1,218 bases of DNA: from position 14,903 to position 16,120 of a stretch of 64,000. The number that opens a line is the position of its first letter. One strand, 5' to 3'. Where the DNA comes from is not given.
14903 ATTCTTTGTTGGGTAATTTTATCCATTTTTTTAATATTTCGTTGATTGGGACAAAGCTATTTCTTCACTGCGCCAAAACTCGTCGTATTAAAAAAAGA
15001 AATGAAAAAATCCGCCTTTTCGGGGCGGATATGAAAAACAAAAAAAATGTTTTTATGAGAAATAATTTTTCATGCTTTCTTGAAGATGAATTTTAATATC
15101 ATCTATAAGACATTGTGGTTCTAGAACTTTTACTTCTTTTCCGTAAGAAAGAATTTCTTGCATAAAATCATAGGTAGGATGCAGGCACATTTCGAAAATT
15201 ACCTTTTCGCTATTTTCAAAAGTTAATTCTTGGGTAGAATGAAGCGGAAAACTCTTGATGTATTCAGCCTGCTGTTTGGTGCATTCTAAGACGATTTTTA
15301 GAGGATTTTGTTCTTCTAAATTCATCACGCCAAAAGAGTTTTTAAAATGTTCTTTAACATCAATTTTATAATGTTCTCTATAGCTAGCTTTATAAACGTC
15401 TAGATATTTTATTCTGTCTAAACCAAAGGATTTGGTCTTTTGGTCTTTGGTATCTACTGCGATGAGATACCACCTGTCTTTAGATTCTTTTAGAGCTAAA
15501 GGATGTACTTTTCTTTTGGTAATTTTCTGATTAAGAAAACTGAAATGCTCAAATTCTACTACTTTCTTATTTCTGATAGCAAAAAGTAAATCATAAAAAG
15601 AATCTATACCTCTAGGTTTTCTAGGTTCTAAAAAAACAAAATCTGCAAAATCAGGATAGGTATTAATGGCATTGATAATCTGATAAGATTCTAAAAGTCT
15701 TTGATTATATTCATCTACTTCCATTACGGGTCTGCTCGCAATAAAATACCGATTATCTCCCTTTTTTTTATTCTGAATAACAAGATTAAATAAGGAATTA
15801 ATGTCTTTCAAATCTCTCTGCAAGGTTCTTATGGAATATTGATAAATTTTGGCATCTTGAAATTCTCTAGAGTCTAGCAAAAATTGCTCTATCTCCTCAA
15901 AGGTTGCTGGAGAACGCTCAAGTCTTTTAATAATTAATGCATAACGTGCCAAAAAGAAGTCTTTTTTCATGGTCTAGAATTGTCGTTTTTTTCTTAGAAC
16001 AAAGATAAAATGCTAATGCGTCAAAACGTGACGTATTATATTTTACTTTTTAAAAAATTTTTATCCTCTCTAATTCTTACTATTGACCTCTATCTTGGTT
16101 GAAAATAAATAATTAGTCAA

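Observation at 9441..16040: One composite promoter six times: about 20-nt conserved box + exactly 11 nt + TAnnTTTG, in front of the WYL, M15, patatin and both fibre transcription units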

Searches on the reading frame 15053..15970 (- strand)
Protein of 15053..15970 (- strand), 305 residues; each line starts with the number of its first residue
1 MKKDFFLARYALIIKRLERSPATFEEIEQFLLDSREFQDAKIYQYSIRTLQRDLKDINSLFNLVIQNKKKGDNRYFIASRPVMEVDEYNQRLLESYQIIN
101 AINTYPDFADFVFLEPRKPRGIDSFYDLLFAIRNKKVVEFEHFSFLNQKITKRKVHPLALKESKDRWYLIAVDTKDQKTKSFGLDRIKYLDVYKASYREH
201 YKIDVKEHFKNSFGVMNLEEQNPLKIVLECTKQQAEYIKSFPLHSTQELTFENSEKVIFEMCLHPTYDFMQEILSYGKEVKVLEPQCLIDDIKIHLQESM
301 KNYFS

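Call 6: search_protein_families(library=pfam, proteins=[window:15053-15970:-], max_evalue=0.01)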
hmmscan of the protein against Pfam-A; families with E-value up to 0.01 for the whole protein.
window:15053-15970:- (305 aa): 2 families
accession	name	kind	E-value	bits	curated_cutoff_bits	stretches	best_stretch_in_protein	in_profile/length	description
PF13280.12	WYL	-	3.9e-13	49.6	21.8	1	127-191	5-69/70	WYL domain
PF25583.1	WCX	-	5.3e-10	39.9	23.9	1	223-297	2-73/76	WCX domain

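Call 8: search_protein_families(library=phrogs, proteins=[window:15053-15970:-], max_evalue=0.01)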
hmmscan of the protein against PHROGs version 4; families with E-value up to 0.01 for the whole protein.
window:15053-15970:- (305 aa): 1 family
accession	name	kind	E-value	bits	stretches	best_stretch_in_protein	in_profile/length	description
phrog_13105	-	unknown function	9.2e-13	49.3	1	131-200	155-223/239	-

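Call 25: find_homologous_proteins(query=window:15053-15970:-, max_evalue=1e-10)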
Query window:15053-15970:- (305 aa): 374 proteins with E <= 1e-10 among 851 candidates; the best 120 are listed.
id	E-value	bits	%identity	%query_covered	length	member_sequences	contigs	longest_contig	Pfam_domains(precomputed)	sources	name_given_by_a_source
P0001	1.0e-185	634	94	100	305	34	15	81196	PF13280.13,PF25583.2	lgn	-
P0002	2.2e-179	613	91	100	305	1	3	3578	PF13280.13,PF25583.2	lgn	-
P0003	1.2e-177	607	90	100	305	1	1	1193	PF13280.13,PF25583.2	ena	-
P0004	3.1e-153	527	77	100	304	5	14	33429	PF13280.13,PF25583.2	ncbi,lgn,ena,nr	ncbi:MAG: WYL domain-containing protein [Cloacibacterium sp.]|nr:WYL domain-containing protein [Cloa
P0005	2.5e-135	469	67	100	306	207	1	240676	PF13280.13,PF25583.2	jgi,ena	-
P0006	4.7e-135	468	67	100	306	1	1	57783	PF13280.13,PF25583.2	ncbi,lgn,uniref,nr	ncbi:helix-turn-helix transcriptional regulator [Chryseobacterium gregarium]|uniref:helix-turn-helix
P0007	5.8e-135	467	68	99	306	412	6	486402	PF13280.13,PF25583.2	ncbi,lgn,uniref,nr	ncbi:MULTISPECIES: helix-turn-helix transcriptional regulator [Chryseobacterium]|uniref:helix-turn-h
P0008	8.0e-135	467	68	99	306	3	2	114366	PF13280.13,PF25583.2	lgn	-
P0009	2.5e-134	465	68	99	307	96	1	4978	PF13280.13,PF25583.2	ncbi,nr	ncbi:MAG: WYL domain-containing protein [Flavobacterium sp.]|nr:MAG: WYL domain-containing protein [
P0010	4.2e-134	464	69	99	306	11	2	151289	PF13280.13,PF25583.2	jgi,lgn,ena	-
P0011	8.0e-134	464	67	99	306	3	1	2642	PF13280.13,PF25583.2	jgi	-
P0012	1.5e-133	463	70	99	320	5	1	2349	PF13280.13,PF25583.2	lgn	-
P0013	2.3e-133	462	67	99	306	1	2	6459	PF13280.13,PF25583.2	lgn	-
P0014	2.4e-133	462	67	99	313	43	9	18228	PF13280.13,PF25583.2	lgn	-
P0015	2.9e-133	462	67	99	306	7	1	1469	PF13280.13,PF25583.2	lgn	-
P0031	4.7e-127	441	65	99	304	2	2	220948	PF13280.13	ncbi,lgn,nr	ncbi:WYL domain-containing protein [Elizabethkingia anophelis]|nr:WYL domain-containing protein [Eli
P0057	5.5e-124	431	65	99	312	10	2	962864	PF13280.13,PF25583.2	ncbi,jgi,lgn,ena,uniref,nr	ncbi:helix-turn-helix transcriptional regulator [Epilithonimonas hungarica]|uniref:WYL domain-contai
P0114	2.6e-91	324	52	99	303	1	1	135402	PF13280.13,PF25583.2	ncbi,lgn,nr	ncbi:MAG TPA: WYL domain-containing protein [Parafilimonas sp.]|nr:WYL domain-containing protein [Pa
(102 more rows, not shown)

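Call 26: find_encoding_contigs(protein=P0031, flank=10000, max_places=2)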
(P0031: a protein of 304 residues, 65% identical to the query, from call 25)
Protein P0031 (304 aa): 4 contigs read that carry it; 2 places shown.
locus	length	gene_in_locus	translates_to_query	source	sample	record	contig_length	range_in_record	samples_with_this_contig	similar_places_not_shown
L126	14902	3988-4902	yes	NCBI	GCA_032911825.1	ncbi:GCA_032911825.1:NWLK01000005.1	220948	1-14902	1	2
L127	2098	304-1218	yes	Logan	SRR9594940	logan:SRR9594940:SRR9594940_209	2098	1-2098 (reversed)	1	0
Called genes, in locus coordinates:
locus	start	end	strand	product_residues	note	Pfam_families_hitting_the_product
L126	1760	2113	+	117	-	-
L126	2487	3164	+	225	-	-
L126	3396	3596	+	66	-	-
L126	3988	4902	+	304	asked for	PF13280:WYL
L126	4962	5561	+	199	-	PF27161:HI_0983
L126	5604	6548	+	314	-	PF08240:ADH_N, PF00107:ADH_zinc_N, PF13602:ADH_zinc_N_2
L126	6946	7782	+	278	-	PF09697:Porph_ging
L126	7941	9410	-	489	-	PF12771:SusD-like_2, PF12741:SusD-like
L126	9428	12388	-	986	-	PF07715:Plug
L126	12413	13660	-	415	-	PF01663:Phosphodiest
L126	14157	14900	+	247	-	PF14025:DUF4241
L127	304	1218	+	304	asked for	PF13280:WYL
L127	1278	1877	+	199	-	PF27161:HI_0983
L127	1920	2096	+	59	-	?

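Call 27: find_encoding_contigs(protein=P0057, flank=10000, max_places=2)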
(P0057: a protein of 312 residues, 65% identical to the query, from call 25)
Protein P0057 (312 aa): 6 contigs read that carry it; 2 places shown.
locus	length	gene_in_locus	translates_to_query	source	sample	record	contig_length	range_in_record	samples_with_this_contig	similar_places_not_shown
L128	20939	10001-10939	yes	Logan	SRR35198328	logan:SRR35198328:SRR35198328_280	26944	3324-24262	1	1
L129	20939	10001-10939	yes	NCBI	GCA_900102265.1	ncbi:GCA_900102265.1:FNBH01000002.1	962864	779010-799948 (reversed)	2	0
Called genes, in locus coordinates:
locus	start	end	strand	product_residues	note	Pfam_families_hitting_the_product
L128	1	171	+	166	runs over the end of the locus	PF02557:VanY, PF13539:Peptidase_M15_4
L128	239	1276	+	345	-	PF01734:Patatin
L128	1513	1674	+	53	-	-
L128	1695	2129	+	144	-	-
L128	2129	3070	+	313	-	-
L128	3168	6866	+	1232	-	-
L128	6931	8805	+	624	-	PF13688:Reprolysin_5 (faint)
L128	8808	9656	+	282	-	-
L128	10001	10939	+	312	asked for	PF13280:WYL, PF25583:WCX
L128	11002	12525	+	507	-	PF03321:GH3, PF23571:GH3_M, PF23572:GH3_C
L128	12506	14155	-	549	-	PF02463:SMC_N, PF13175:AAA_15, PF13476:AAA_23 (faint)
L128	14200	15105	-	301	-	PF16119:DUF4835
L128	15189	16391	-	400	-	PF02441:Flavoprotein, PF04127:DFP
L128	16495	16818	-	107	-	PF01192:RNA_pol_Rpb6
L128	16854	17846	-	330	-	PF13525:YfiO, PF13174:TPR_6 (faint)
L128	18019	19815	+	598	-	PF00009:GTP_EFTU, PF03144:GTP_EFTU_D2, PF00679:EFG_C, PF06421:LepA_C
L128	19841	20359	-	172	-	PF08922:DUF1905 (weak), PF13376:OmdA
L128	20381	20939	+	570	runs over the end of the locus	-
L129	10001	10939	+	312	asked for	PF13280:WYL, PF25583:WCX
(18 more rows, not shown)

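Call 28: find_encoding_contigs(protein=P0114, flank=10000, max_places=2)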
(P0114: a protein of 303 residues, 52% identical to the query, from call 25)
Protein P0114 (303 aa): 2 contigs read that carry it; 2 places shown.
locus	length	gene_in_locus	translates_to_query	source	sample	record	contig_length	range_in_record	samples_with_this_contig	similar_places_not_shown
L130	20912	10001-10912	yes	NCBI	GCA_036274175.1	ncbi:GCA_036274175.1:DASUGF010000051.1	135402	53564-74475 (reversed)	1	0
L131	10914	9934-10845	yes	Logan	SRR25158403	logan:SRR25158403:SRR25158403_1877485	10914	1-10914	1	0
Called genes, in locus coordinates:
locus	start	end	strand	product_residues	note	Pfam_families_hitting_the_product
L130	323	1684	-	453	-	PF01930:Cas_Cas4 (faint), PF11074:DUF2779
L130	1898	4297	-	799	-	PF03235:GmrSD_N, PF07510:GmrSD_C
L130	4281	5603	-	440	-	PF03235:GmrSD_N, PF25202:DUF7834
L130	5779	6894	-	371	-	PF00004:AAA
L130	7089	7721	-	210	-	-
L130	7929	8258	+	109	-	PF00149:Metallophos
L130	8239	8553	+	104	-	PF14582:Metallophos_3 (weak)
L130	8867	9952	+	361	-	PF13191:AAA_16 (faint), PF13401:AAA_22 (faint), PF00004:AAA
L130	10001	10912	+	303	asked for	PF13280:WYL, PF25583:WCX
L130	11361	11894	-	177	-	PF07366:SnoaL, PF12680:SnoaL_2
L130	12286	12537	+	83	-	PF03693:ParD_antitoxin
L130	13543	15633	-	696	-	PF02922:CBM_48, PF00128:Alpha-amylase, PF21156:ISOA1-3_C, PF21331:Isoamylase_C (faint)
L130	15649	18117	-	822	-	PF00343:Phosphorylase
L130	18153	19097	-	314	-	PF03976:PPK2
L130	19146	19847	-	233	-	PF18306:LDcluster4, PF03641:Lysine_decarbox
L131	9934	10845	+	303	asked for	PF13280:WYL, PF25583:WCX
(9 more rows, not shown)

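Call 37: search_solved_structures(query=window:15053-15970:-, max_evalue=0.01, show_alignments=3)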
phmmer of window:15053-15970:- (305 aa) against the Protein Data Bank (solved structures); distinct sequences matched with E-value up to 0.01: 8.
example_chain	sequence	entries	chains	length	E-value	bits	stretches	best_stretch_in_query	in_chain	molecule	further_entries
6sj9_A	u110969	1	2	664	4e-07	33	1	118-191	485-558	Proteasome accessory factor B/C (PafBC)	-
7p5x_AY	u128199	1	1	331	1.3e-06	31.3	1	125-188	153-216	Transcriptional regulator-like protein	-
9fnd_X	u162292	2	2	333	1.3e-06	31.3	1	125-188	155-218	Transcriptional regulator-like protein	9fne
7u02_B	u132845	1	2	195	2.2e-06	30.5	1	152-299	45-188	WYL domain-containing protein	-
7tzv_A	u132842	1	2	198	2.3e-06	30.4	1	152-299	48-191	WYL domain-containing protein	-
9cu3_B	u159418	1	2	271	5.6e-06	29.2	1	152-299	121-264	WYL domain-containing protein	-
9pfq_Q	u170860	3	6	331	9.3e-06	28.5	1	152-299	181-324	WYL domain-containing protein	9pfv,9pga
8tp8_A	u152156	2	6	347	1e-05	28.3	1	152-299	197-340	DeoR-family transcriptional regulator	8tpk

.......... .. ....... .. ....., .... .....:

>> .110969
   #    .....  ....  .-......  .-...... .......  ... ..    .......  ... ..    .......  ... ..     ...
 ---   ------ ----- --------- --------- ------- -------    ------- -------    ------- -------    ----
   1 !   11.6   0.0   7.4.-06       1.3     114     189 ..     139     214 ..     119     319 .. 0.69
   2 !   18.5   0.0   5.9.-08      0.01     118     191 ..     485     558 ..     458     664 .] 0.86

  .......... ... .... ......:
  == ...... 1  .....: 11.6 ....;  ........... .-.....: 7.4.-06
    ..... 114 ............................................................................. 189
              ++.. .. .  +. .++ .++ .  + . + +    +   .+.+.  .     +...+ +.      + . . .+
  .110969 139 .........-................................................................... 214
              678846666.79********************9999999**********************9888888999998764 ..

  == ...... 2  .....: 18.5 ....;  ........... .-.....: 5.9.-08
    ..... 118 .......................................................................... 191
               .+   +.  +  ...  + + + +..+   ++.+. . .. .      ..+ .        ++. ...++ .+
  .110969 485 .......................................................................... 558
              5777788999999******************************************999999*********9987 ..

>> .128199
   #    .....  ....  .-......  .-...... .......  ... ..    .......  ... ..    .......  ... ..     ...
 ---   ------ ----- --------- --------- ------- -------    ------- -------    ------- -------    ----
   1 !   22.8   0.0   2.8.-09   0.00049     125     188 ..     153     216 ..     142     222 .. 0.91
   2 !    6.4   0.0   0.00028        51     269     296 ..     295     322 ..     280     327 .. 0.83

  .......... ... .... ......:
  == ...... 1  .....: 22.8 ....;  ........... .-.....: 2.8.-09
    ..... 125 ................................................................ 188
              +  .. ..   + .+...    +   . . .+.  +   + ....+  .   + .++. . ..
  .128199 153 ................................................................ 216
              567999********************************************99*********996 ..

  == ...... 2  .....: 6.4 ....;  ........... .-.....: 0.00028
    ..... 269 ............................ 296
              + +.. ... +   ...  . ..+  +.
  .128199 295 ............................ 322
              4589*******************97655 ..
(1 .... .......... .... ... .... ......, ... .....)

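Call 43: search_solved_structures(query=A1, max_evalue=0.01, show_alignments=5)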
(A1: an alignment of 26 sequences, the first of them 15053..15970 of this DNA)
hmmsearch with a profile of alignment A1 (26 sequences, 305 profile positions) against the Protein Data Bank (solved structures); distinct sequences matched with E-value up to 0.01: 10.
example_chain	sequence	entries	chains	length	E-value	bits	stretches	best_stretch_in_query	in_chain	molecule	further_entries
6sj9_A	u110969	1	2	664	1.6e-14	57.2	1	118-191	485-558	Proteasome accessory factor B/C (PafBC)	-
7u02_B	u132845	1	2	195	1.6e-12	50.5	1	138-299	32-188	WYL domain-containing protein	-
7tzv_A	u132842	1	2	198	1.7e-12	50.5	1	138-299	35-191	WYL domain-containing protein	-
9cu3_B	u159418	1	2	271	4.1e-12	49.2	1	149-299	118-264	WYL domain-containing protein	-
9pfq_Q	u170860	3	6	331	6.9e-12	48.4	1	149-299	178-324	WYL domain-containing protein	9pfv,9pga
8tp8_A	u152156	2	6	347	7.7e-12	48.3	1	149-299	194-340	DeoR-family transcriptional regulator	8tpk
7p5x_AY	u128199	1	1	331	8e-11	45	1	124-298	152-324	Transcriptional regulator-like protein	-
9fnd_X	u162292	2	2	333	8.1e-11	44.9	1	124-298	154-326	Transcriptional regulator-like protein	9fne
7p5x_AX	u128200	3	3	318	1.9e-06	30.6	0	264-304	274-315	PafC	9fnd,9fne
7qfz_A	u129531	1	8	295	0.0002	23.9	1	127-201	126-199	WYL domain-containing protein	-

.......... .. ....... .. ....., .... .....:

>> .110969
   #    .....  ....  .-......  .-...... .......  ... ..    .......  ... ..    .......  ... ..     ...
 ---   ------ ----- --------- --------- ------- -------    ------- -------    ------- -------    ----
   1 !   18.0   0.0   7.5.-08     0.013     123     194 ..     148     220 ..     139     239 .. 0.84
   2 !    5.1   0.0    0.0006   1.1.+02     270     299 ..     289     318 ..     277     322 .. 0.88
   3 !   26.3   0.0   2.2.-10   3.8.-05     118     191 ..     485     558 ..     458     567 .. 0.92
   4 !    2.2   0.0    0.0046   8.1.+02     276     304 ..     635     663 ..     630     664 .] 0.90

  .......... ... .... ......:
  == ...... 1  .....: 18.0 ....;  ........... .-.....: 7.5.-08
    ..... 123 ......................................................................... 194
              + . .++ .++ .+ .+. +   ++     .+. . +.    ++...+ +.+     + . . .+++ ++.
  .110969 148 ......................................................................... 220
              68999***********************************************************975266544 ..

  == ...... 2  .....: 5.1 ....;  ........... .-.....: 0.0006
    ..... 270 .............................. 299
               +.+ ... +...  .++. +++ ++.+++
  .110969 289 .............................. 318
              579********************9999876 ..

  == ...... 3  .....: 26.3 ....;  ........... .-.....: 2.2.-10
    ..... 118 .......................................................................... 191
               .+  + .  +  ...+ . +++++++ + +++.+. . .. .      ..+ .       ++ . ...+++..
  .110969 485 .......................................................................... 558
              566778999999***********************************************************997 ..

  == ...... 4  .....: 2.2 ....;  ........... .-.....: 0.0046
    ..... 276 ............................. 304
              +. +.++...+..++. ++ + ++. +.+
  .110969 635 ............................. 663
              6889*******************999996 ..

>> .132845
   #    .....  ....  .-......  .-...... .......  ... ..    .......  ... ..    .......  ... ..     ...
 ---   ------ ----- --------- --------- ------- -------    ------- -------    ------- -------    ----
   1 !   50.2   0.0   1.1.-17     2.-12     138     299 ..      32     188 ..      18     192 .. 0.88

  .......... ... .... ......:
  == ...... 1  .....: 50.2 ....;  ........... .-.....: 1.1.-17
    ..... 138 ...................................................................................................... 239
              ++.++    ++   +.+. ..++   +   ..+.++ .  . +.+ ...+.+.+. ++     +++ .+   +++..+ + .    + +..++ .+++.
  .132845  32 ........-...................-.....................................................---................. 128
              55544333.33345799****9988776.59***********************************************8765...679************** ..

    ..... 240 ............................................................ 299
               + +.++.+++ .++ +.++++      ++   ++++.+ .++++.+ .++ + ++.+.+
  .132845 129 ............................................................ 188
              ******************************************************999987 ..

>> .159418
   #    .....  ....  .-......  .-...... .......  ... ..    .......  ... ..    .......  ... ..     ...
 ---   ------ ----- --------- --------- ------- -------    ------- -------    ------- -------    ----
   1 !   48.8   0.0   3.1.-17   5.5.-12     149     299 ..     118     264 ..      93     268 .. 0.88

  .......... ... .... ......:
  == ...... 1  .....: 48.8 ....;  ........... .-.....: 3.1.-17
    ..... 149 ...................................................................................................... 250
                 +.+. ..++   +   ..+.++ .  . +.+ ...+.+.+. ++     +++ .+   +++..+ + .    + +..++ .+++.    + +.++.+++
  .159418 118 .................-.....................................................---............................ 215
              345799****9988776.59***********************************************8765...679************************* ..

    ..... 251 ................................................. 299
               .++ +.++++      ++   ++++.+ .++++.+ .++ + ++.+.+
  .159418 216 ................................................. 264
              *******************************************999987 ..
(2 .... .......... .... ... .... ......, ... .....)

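Call 53: predict_structure(alignment_id=A1)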
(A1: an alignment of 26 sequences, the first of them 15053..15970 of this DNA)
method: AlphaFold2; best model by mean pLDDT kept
length: 305 residues; sequences in the alignment: 26
mean_pLDDT: 81.3   pTM: 0.57
mean pLDDT of the five models: 81.3, 79.5, 79.0, 78.0, 77.3
residues with pLDDT >= 90: 118; 70-90: 130; 50-70: 26; < 50: 31
segments of 3 or more residues with pLDDT < 50: 82-95, 98-103, 108-110, 112-118
pLDDT, mean of each block of 10 residues (from residue 1): 72 89 93 87 90 87 76 78 44 48 50 45 73 90 87 92 78 91 88 89 79 76 92 89 89 96 91 92 95 92 81
secondary structure, 60 per line:
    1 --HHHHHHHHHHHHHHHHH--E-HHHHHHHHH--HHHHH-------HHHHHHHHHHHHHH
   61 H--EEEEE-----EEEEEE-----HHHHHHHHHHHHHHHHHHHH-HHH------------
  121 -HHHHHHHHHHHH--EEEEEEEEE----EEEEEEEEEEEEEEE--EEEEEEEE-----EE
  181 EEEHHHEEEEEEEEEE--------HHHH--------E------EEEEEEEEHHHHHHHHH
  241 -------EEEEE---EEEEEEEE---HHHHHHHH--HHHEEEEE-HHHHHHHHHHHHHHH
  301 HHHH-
elements in order: H3-19 H24-32 H35-39 H47-61 E64-68 E74-79 H85-104 H122-133 E136-144 E149-163 E166-173 E179-183 E187-196 H205-208 E224-231 H232-240 E248-252 E256-263 H267-274 E280-284 H286-304
